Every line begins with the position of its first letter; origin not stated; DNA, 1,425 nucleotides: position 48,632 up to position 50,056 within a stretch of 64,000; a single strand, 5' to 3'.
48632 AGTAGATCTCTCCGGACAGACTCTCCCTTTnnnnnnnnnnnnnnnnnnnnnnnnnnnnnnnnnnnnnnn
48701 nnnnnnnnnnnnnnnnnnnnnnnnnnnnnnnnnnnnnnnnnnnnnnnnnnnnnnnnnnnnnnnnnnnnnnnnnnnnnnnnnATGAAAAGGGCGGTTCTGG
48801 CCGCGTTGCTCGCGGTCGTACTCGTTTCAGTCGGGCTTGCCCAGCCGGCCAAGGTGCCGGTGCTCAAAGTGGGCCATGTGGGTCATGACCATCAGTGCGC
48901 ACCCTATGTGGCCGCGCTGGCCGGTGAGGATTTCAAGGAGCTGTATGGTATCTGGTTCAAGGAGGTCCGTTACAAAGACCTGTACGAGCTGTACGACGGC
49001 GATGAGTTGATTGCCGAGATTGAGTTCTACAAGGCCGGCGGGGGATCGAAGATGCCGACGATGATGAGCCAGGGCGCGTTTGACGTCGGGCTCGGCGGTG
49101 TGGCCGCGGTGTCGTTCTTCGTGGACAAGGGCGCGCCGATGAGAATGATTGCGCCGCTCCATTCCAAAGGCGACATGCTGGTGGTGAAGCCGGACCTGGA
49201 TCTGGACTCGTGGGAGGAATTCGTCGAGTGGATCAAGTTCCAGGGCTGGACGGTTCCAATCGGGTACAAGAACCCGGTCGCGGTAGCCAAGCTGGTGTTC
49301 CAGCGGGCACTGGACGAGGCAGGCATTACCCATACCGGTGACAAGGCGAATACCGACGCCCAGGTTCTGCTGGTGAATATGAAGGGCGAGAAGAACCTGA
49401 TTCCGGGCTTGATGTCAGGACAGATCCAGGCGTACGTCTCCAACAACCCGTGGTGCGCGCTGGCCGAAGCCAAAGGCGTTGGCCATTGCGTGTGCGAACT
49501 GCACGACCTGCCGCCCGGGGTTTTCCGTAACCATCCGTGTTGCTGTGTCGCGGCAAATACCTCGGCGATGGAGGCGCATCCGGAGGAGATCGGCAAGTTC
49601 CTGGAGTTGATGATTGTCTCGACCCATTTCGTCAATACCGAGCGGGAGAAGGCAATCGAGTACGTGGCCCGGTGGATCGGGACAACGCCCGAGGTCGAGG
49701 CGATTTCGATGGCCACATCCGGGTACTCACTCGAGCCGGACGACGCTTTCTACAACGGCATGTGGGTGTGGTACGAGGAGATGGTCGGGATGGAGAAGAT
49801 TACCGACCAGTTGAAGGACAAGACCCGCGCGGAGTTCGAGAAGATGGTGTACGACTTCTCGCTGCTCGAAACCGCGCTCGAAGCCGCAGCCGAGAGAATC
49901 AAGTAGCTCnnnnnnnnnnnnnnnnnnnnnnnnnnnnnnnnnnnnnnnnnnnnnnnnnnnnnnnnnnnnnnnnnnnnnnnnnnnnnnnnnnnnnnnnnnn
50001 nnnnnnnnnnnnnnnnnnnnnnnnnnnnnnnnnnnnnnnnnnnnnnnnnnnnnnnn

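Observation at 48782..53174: ABC importer operon with an embedded outer-membrane beta-barrel, an FtrB-like CPC-CPC-CHC protein and a PNPOx-like protein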

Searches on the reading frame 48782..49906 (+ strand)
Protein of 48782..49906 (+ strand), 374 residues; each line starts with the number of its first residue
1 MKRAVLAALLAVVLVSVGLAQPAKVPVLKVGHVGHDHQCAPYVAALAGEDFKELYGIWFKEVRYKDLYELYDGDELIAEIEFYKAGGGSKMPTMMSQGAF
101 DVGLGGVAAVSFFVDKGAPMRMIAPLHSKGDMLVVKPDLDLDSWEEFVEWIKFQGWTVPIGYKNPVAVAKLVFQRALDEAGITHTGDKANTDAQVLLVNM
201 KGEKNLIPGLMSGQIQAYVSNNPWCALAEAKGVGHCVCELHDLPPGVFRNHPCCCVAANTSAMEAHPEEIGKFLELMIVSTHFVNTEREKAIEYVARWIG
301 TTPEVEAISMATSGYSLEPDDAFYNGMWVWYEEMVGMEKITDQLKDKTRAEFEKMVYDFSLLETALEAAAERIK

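Call 3: search_protein_families(library=pfam, proteins=[window:48782-49906:+], max_evalue=0.01)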
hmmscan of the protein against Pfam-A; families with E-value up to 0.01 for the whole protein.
window:48782-49906:+ (374 aa): 1 family
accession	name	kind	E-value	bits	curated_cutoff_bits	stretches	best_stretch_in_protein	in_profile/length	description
PF13379.11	NMT1_2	-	5.1e-21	76.1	24.7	1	40-299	19-251/252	NMT1-like family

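Call 4: search_protein_families(library=ncbifam, proteins=[window:48782-49906:+], max_evalue=0.01)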
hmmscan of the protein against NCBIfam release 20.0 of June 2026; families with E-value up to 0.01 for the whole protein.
window:48782-49906:+ (374 aa): 2 families
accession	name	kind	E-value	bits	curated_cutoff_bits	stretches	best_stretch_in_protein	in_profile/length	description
NF040735.1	SBP_SaoX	equivalog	7.9e-13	48.2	300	1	87-305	38-239/330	ABC transporter substrate-binding subunit SaoX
TIGR01728.1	SsuA_fam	subfamily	1.3e-12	47.6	163.5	1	78-306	30-239/290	aliphatic sulfonate ABC transporter substrate-binding protein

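Call 9: find_homologous_proteins(query=window:48782-49906:+, max_evalue=0.00001)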
Query window:48782-49906:+ (374 aa): 560 proteins with E <= 0.00001 among 8000 candidates; the best 120 are listed.
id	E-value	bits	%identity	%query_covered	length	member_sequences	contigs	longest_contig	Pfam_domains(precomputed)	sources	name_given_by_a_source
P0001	9.5e-225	764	89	100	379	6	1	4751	PF13379.12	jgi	jgi:NitT/TauT family transport system substrate-binding protein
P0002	8.8e-208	708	81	100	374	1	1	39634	PF13379.12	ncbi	-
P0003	4.8e-187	640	76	94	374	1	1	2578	PF13379.12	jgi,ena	-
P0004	3.4e-184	630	73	99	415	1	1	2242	PF13379.12,PF09084.17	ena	-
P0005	4.4e-183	627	72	100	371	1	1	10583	PF13379.12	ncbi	-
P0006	2.4e-179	614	73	94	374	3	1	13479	PF13379.12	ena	-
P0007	4.9e-172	590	67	99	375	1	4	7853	PF13379.12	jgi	jgi:NitT/TauT family transport system substrate-binding protein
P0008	9.8e-172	589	68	100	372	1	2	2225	PF13379.12,PF09084.17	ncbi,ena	-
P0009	1.3e-170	585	70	93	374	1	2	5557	PF13379.12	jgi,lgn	jgi:NitT/TauT family transport system substrate-binding protein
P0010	2.5e-169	581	70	93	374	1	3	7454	PF13379.12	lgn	-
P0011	5.5e-168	577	67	100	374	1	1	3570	PF13379.12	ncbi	-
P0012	2.2e-167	575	67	95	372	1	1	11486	PF13379.12,PF09084.17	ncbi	-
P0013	1.7e-166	572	68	94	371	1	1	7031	PF13379.12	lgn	-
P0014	6.6e-166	570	67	100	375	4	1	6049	PF13379.12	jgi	-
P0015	9.9e-165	566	68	94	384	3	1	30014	PF13379.12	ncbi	-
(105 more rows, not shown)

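Call 11: find_related_loci(query=A1, collection=genome_contigs, flank=9000)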
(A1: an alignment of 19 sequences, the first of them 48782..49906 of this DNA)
Query A1 (374 aa) in genome_contigs; peptide patterns used: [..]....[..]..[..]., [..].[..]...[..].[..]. (x = any residue, [..] = any of these).
234 stretches matched a pattern; 188 encode a relative of the query (tblastn E <= 1e-3); the best 80 are kept; 80 distinct loci.
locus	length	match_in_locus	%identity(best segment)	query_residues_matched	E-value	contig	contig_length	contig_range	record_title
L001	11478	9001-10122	90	1-374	0e+0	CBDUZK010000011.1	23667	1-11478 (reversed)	MAG TPA_asm: uncultured bacterium isolate SRR22302361_concoct_155 genome assembly, contig: ERZ25748748.769, whole genome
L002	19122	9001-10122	81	1-374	0e+0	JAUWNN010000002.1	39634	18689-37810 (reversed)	MAG: candidate division WOR-3 bacterium isolate CSMAG_2425 CSMAG_2425_k141_253213_length_39634_cov_7.0000, whole genome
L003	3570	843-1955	67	1-373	5e-180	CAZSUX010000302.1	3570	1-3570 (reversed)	MAG TPA_asm: uncultured bacterium isolate binchicken_co129_836 genome assembly, contig: NODE_101759_length_3570_cov_7.90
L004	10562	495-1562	67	19-374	2e-171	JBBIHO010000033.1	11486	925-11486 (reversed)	MAG: candidate division WOR-3 bacterium isolate SIS170217_bin_116 NODE_1433_length_11486_cov_3.824687, whole genome shot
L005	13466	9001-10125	64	1-373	3e-168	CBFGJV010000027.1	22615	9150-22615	MAG: candidate division WOR-3 bacterium isolate SZTDM_202302_bins_28.1 genome assembly, contig: NODE_27_length_22615_cov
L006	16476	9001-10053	66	24-374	8e-167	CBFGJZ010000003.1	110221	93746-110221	MAG: candidate division WOR-3 bacterium isolate SZTDM_202302_bins_70.1 genome assembly, contig: NODE_3_length_110221_cov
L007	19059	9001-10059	68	21-373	2e-166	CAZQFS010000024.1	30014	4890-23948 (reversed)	MAG TPA_asm: uncultured bacterium isolate binchicken_co107_142 genome assembly, contig: NODE_3832_length_30014_cov_6.286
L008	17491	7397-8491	64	9-374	1e-165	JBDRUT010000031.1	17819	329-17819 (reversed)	MAG: candidate division WOR-3 bacterium isolate SZTDM-2_201709_bins_113 SZTDM-2_201709_bins_113_scaffold_31, whole genom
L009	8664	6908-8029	64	1-374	5e-165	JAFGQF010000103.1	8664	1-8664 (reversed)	MAG: candidate division WOR-3 bacterium isolate Zod_Metabat.732 k87_2003751, whole genome shotgun sequence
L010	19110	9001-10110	64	1-373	3e-161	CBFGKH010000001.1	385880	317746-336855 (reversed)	MAG: candidate division WOR-3 bacterium isolate SZTDM_202207_bins_15.1 genome assembly, contig: NODE_1_length_385880_cov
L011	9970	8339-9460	62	1-374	1e-159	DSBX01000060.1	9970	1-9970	MAG TPA_asm: candidate division WOR-3 bacterium isolate SpSt-1182 Ga0129302_1003917, whole genome shotgun sequence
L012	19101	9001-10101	52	1-374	2e-130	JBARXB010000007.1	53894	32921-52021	MAG: bacterium isolate MFD12922_ilm_asm_bin34 k127_81152, whole genome shotgun sequence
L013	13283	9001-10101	51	1-374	6e-129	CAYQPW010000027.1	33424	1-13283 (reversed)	MAG TPA_asm: uncultured bacterium isolate SRP214966_co6_155 genome assembly, contig: NODE_620_length_33424_cov_14.889298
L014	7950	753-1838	53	1-365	6e-129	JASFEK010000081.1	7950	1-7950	MAG: candidate division WOR-3 bacterium isolate D0606M12metaG_Bin_316 D0606M12metaG_FD_scaffold_2754_c1, whole genome sh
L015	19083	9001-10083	52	10-374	8e-127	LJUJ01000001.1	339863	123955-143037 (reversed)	MAG: candidate division WOR_3 bacterium SM23_42 WORSMTZ_12, whole genome shotgun sequence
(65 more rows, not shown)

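Call 24: search_solved_structures(query=A1, max_evalue=0.01, show_alignments=2)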
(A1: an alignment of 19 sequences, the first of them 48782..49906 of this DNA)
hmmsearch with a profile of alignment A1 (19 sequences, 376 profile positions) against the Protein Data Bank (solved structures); distinct sequences matched with E-value up to 0.01: 1.
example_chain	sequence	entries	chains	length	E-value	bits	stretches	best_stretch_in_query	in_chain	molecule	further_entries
3un6_A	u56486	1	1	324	0.0031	19.5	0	204-314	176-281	ABC transporter substrate-binding protein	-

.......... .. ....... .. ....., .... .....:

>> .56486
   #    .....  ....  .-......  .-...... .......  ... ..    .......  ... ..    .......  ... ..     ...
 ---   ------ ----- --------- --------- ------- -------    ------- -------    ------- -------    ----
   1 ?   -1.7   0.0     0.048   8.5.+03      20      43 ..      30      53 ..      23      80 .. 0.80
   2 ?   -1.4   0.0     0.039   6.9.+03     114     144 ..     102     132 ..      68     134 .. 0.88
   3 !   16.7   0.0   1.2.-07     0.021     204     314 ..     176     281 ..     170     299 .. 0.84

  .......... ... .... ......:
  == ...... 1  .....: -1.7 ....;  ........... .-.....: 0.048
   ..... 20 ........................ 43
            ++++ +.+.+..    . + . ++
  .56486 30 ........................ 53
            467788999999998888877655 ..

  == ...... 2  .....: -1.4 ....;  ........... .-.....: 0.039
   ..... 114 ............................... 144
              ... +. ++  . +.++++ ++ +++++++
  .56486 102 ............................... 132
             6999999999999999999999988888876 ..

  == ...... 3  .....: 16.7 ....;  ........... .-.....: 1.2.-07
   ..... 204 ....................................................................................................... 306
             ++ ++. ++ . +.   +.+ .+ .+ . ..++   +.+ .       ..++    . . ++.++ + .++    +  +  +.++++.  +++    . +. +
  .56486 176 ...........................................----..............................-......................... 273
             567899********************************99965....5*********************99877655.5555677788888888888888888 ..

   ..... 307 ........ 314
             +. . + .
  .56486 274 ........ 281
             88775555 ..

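Call 27: search_protein_families(library=ncbifam, proteins=[L002:236-1030:+, L002:1112-1756:+, L002:1753-2745:+, L002:4153-5286:+, L002:5157-6734:+, L002:6731-7813:+, L002:7812-8576:+, L002:14031-14840:+, L002:16050-16673:+, L002:16737-17720:+], max_evalue=0.00001)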
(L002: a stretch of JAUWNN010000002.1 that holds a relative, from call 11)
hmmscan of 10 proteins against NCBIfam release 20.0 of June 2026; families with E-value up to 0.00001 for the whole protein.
L002:236-1030:+ (264 aa): 27 families (the best 25 are shown)
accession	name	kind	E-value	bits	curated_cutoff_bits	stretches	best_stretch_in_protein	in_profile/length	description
NF041675.1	sarc_dimgly_tmase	equivalog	1.8e-29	103.6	550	1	45-220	59-234/278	sarcosine/dimethylglycine N-methyltransferase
NF045667.1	MTase_DVU1556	equivalog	8.8e-25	87.4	155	1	33-209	3-173/213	DVU_1556 family methyltransferase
TIGR01934.1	MenG_MenH_UbiE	subfamily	3.9e-19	68.8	158.35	1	43-181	30-167/223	ubiquinone/menaquinone biosynthesis methyltransferase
NF008823.0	PRK11873.1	subfamily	6.7e-18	65.1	263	1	49-216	74-243/272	arsenite methyltransferase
NF001242.0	PRK00216.1-3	equivalog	4.6e-17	62.3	351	1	28-179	47-196/258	bifunctional demethylmenaquinone methyltransferase/2-methoxy-6-polyprenyl-1,4-benzoquinol methylase UbiE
TIGR02752.1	MenG_heptapren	equivalog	6.5e-17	61.8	419.85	1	28-153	24-147/231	demethylmenaquinone methyltransferase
NF001243.0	PRK00216.1-4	equivalog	6.7e-17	61.6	235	1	46-153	41-149/237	demethylmenaquinone methyltransferase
NF041537.1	ArsM_AhpD_UU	exception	7.1e-17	61.2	510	1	50-173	74-198/345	arsenite methyltransferase/AhpD domain selenoprotein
NF041536.1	ArsM_DUF2284_UU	exception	1.6e-16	59.7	575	1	50-173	74-198/459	arsenite methyltransferase/DUF2284 domain selenoprotein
NF001244.0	PRK00216.1-5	equivalog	7.6e-16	58.1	216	1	48-181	44-179/236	bifunctional demethylmenaquinone methyltransferase/2-methoxy-6-polyprenyl-1,4-benzoquinol methylase UbiE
NF001240.0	PRK00216.1-1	equivalog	9.1e-14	51.1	378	1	28-181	42-191/251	bifunctional demethylmenaquinone methyltransferase/2-methoxy-6-polyprenyl-1,4-benzoquinol methylase UbiE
NF047649.1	MTase_UXPK_star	exception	3.5e-13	49.2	460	1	50-170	75-196/283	methyltransferase/UXPK-star double selenoprotein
NF045823.1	PthPhpthDimycoMt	equivalog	3.7e-13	49.2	300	1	53-161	67-172/256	phthiotriol/phenolphthiotriol dimycocerosates methyltransferase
NF007610.0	PRK10258.1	equivalog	7.7e-13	48.3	342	1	31-164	21-146/251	malonyl-ACP O-methyltransferase BioC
NF040703.1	cyclopro_CfaB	exception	1.2e-12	47.3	650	1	31-224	138-337/393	C17 cyclopropane fatty acid synthase CfaB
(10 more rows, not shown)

L002:1112-1756:+ (214 aa): 13 families
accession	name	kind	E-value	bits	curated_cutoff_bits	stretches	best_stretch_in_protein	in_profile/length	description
TIGR02370.1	pyl_corrinoid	subfamily_domain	1.2e-54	184.7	215.3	1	11-203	2-197/197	methyltransferase cognate corrinoid protein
NF041607.1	dimeth_corrin_MtbC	equivalog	4e-52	176.7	350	1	11-211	1-203/203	dimethylamine corrinoid protein MtbC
NF047996.1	corrin_MtgC_2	exception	1.5e-48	165.1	370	1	24-211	21-210/212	glycine betaine-specific corrinoid protein MtgC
NF047995.1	corrinoid_MtgC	exception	9.2e-48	162.6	310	1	6-212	3-214/215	glycine betaine-specific corrinoid protein MtgC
NF040669.1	MtaC2_Meth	equivalog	2.4e-38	132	450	1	11-205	46-240/267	methanol--corrinoid protein MtaC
NF040655.1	MtaC_Meth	equivalog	5.3e-36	123.9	420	1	11-211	39-238/253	methanol--corrinoid protein MtaC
TIGR02082.1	metH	equivalog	5.3e-30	103.8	1010.85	1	33-208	672-849/1182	methionine synthase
NF007024.0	PRK09490.1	equivalog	1.5e-26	92.6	1497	1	28-211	685-876/1234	methionine synthase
NF002612.0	PRK02261.1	equivalog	1.4e-11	44.1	110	1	91-181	3-93/148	methylaspartate mutase subunit S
NF052513.1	TransRegCarH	equivalog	4.3e-08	32.8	400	1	3-194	79-262/274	HTH-type transcriptional repressor CarH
TIGR01501.1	MthylAspMutase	equivalog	9.2e-08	31.9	135.8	1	94-180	4-90/134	methylaspartate mutase subunit S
TIGR00640.1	acid_CoA_mut_C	subfamily_domain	4.8e-07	29.8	57.45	1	90-181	1-92/132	methylmalonyl-CoA mutase C-terminal domain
NF006944.0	PRK09426.1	equivalog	4.9e-06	24.8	876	1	53-181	548-679/721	methylmalonyl-CoA mutase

L002:1753-2745:+ (330 aa): 5 families
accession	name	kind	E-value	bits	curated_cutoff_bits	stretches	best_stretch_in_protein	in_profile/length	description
NF004889.0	PRK06252.1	subfamily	1.4e-52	178.8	244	1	39-329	41-334/340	methylcobalamin:coenzyme M methyltransferase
TIGR01463.1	mtaA_cmuA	subfamily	1.2e-49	169.4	235.4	1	35-329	36-336/340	MtaA/CmuA family methyltransferase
NF040654.1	MtaA_Meth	equivalog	6.5e-42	143.7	400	1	41-327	40-331/337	methylcobamide:CoM methyltransferase MtaA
NF041608.1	methylcob_mtaseMtbA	equivalog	1.2e-32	113.4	600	1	42-330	44-336/339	methylcobamide:CoM methyltransferase MtbA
TIGR01464.1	hemE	equivalog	4.4e-22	78.5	302.95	1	41-329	39-337/338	uroporphyrinogen decarboxylase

L002:4153-5286:+ (377 aa): 4 families
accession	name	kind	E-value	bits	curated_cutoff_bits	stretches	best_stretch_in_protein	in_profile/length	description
NF040772.1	double_cubane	equivalog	4.5e-52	177.3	350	1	12-377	4-372/372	double-cubane-cluster-containing anaerobic reductase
NF052456.1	HyiscapDhHadC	equivalog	2.3e-21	76.1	700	1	19-375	18-370/372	(R)-2-hydroxyisocaproyl-CoA dehydratase subunit beta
TIGR02263.1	benz_CoA_red_C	equivalog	6e-19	68.2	421.15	1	27-350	29-353/380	benzoyl-CoA reductase subunit C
TIGR03190.1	benz_CoA_bzdN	equivalog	3.4e-17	62.3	453.8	1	25-377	24-371/377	benzoyl-CoA reductase, bzd-type, subunit N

L002:5157-6734:+ (525 aa): 1 family
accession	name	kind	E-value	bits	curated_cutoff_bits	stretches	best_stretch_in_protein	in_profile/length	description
NF040772.1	double_cubane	equivalog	7.2e-21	74.6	350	1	278-521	123-372/372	double-cubane-cluster-containing anaerobic reductase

L002:6731-7813:+ (360 aa): 5 families
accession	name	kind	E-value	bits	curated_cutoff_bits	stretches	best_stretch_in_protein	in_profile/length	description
NF004889.0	PRK06252.1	subfamily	3e-48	164.6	244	1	17-348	5-335/340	methylcobalamin:coenzyme M methyltransferase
TIGR01463.1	mtaA_cmuA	subfamily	4.2e-44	151.2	235.4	1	18-347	5-336/340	MtaA/CmuA family methyltransferase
NF041608.1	methylcob_mtaseMtbA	equivalog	3.5e-36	125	600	1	125-347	117-335/339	methylcobamide:CoM methyltransferase MtbA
NF040654.1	MtaA_Meth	equivalog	3.8e-34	118.1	400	1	20-346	5-332/337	methylcobamide:CoM methyltransferase MtaA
TIGR01464.1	hemE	equivalog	1.5e-23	83.3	302.95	1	56-346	43-336/338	uroporphyrinogen decarboxylase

L002:7812-8576:+ (254 aa): 6 families
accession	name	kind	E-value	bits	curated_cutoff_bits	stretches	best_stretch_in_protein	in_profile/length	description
TIGR00241.1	CoA_E_activ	domain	4.5e-69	232.7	125.4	1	4-253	2-247/248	acyl-CoA dehydratase activase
TIGR03192.1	benz_CoA_bzdQ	equivalog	1.6e-41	142.7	380.2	1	4-253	34-284/293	benzoyl-CoA reductase, bzd-type, subunit Q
TIGR02259.1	benz_CoA_red_A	equivalog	1.4e-39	136.1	578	1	43-224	213-396/432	benzoyl-CoA reductase subunit A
TIGR02261.1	benz_CoA_red_D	equivalog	2.3e-32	112.2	312.85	1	5-253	4-260/262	benzoyl-CoA reductase subunit D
TIGR03286.1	methan_mark_15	hypoth_equivalog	4.2e-26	91.9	455.75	1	4-253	146-399/404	methanogenesis marker 15 protein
NF010539.0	PRK13927.1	subfamily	1.5e-06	27.4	293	0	180-252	252-323/339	rod shape-determining protein MreB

L002:14031-14840:+ (269 aa): 2 families
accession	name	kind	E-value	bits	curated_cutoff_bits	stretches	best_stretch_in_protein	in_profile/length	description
NF045500.1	Omp28_seleno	equivalog_domain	2.4e-18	66.7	200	1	43-259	37-264/377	Omp28-related selenoprotein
NF033782.1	lipoprot_Omp28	subfamily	6.6e-16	58.3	150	1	19-258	6-256/264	Omp28 family outer membrane lipoprotein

L002:16050-16673:+ (207 aa): 2 families
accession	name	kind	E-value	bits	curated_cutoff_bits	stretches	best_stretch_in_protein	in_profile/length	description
TIGR03527.1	selenium_YedF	equivalog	7.2e-61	205.4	110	1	20-206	1-193/194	sulfurtransferase-like selenium metabolism protein YedF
NF001423.0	PRK00299.1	equivalog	3.5e-06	26.8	78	1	19-84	11-77/82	sulfurtransferase TusA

L002:16737-17720:+ (327 aa): 14 families
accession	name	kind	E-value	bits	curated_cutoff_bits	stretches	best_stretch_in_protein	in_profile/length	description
TIGR00476.1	selD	equivalog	9.3e-106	353.5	125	1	3-295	17-310/311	selenide, water dikinase SelD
NF002098.0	PRK00943.1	equivalog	1.7e-94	316.6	299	1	9-321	29-338/347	selenide, water dikinase SelD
NF010705.0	PRK14105.1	equivalog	4.5e-53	180.3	291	1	28-245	47-279/345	selenide, water dikinase SelD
TIGR04369.1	fusion_not_SelD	hypoth_equivalog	3.1e-42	144.6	700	1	26-302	382-692/701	oxidoreductase/SelD-related fusion protein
TIGR01379.1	thiL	equivalog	3.3e-30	105.2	184.15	1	24-242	20-244/320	thiamine-phosphate kinase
NF004351.0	PRK05731.1-4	equivalog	4e-20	72.2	324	1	29-236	39-249/321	thiamine-phosphate kinase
TIGR04049.1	AIR_rel_sll0787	hypoth_equivalog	6.5e-18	64.8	321.3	1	27-245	42-251/318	sll0787 family AIR synthase-like protein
TIGR03267.1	methan_mark_2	hypoth_equivalog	2.8e-17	62.8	365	1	26-244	42-255/323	methanogenesis marker 2 protein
NF004353.0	PRK05731.2-2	equivalog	5.9e-16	58.4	301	1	26-244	17-235/311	thiamine-phosphate kinase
TIGR04050.1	MSMEG_0567_Cter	hypoth_equivalog_domain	4.9e-11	42.6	312.2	1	28-237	32-229/296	MSMEG_0567/sll0787 family protein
TIGR02124.1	hypE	equivalog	1.2e-09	37.6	251.6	1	28-239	33-248/332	hydrogenase expression/formation protein HypE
NF004350.0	PRK05731.1-1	equivalog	1.4e-09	37.3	441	1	41-236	48-241/325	thiamine-phosphate kinase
NF004354.0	PRK05731.2-3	equivalog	1.1e-06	28.2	204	1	63-208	53-193/273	thiamine-phosphate kinase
TIGR01736.1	FGAM_synth_II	equivalog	9.5e-06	24.2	525.75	0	17-236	48-282/718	phosphoribosylformylglycinamidine synthase subunit PurL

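Call 30: predict_structure(alignment_id=A1)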
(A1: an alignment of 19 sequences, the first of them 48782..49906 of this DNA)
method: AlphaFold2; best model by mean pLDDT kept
length: 374 residues; sequences in the alignment: 19
mean_pLDDT: 90.8   pTM: 0.86
mean pLDDT of the five models: 90.8, 90.3, 88.8, 88.0, 87.8
residues with pLDDT >= 90: 264; 70-90: 94; 50-70: 13; < 50: 3
segments of 3 or more residues with pLDDT < 50: 19-21
pLDDT, mean of each block of 10 residues (from residue 1): 80 64 81 89 93 96 96 97 82 89 92 94 90 93 96 96 80 92 94 95 90 95 86 91 80 92 97 98 95 95 89 87 90 91 97 97 97 95
secondary structure, 60 per line:
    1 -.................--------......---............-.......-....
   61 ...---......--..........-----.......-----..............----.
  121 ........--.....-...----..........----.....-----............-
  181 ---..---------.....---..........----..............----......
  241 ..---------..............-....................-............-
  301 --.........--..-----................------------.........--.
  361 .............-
elements in order: H2-18 E27-32 H36-47 H49-55 E57-63 E67-72 E75-84 H90-96 E102-106 H107-115 E120-128 E131-135 H144-153 E158-162 H168-179 E195-199 H203-212 E217-221 H222-230 E235-239 E252-259 H260-265 H267-286 H288-299 H303-311 H321-336 H349-356 H360-373
